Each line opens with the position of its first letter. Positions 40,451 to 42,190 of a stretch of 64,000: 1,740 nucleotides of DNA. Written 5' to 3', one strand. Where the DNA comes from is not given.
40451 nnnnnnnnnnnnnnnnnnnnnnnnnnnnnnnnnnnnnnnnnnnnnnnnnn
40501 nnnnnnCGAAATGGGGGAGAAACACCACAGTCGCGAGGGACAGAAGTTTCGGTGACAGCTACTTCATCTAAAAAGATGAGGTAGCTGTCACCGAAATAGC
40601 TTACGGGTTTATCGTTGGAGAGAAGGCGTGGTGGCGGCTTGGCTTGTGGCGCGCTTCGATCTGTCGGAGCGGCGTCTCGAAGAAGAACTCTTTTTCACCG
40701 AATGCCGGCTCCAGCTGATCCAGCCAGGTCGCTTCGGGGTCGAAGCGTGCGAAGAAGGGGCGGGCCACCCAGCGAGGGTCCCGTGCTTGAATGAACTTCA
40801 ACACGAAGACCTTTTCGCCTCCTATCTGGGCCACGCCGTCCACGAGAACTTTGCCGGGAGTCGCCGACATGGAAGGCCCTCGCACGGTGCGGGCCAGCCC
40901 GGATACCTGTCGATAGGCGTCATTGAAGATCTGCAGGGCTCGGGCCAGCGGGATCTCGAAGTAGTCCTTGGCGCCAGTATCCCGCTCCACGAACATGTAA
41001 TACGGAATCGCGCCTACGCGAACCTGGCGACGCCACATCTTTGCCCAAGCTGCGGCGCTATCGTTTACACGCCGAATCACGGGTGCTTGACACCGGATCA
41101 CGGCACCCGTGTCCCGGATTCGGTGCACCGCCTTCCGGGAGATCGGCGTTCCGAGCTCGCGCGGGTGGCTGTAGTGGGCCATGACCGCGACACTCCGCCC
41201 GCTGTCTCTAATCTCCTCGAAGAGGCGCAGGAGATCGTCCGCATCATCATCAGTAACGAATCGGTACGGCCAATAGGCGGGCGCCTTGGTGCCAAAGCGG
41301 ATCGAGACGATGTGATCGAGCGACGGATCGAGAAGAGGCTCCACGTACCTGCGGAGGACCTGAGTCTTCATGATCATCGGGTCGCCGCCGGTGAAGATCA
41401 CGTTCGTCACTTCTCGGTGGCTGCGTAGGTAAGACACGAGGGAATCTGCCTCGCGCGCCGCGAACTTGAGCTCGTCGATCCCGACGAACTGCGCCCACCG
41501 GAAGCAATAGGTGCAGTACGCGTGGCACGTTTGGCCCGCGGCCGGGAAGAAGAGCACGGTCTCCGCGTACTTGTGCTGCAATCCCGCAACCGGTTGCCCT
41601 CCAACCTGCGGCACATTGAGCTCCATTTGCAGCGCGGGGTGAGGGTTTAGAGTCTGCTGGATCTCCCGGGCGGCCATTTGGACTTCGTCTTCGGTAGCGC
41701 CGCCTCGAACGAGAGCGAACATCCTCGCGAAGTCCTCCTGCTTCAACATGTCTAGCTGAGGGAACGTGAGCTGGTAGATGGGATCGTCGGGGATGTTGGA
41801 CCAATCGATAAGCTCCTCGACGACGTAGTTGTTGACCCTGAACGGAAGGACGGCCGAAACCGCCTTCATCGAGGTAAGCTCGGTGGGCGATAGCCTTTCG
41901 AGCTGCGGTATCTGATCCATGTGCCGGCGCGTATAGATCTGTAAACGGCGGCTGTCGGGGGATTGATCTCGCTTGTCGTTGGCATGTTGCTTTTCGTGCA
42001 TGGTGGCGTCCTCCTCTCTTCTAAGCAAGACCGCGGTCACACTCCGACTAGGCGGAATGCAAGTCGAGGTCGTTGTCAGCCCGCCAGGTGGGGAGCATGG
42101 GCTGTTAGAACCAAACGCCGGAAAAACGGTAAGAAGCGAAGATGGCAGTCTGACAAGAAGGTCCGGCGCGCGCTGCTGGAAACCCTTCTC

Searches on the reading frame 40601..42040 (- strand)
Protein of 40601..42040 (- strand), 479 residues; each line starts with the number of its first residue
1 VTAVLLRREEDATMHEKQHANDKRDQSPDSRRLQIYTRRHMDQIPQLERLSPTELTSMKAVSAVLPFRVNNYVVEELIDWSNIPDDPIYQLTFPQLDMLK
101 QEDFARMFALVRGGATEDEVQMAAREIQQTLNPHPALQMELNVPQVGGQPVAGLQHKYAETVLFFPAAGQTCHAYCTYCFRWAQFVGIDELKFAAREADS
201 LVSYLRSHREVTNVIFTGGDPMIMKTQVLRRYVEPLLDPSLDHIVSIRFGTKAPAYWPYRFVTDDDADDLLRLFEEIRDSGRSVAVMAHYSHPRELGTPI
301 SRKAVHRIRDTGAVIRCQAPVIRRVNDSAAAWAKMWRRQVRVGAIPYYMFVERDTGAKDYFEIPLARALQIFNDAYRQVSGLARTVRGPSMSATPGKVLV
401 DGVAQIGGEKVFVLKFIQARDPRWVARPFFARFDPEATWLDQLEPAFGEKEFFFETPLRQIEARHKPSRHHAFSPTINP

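Call 52: search_protein_families(library=pfam, max_evalue=0.00001, proteins=[window:40601-42040:-])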
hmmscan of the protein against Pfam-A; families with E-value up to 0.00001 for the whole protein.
window:40601-42040:- (479 aa): 1 family
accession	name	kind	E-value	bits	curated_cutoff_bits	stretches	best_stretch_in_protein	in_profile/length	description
PF04055.27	Radical_SAM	-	3.6e-06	27.7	29.5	1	170-301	5-116/166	Radical SAM superfamily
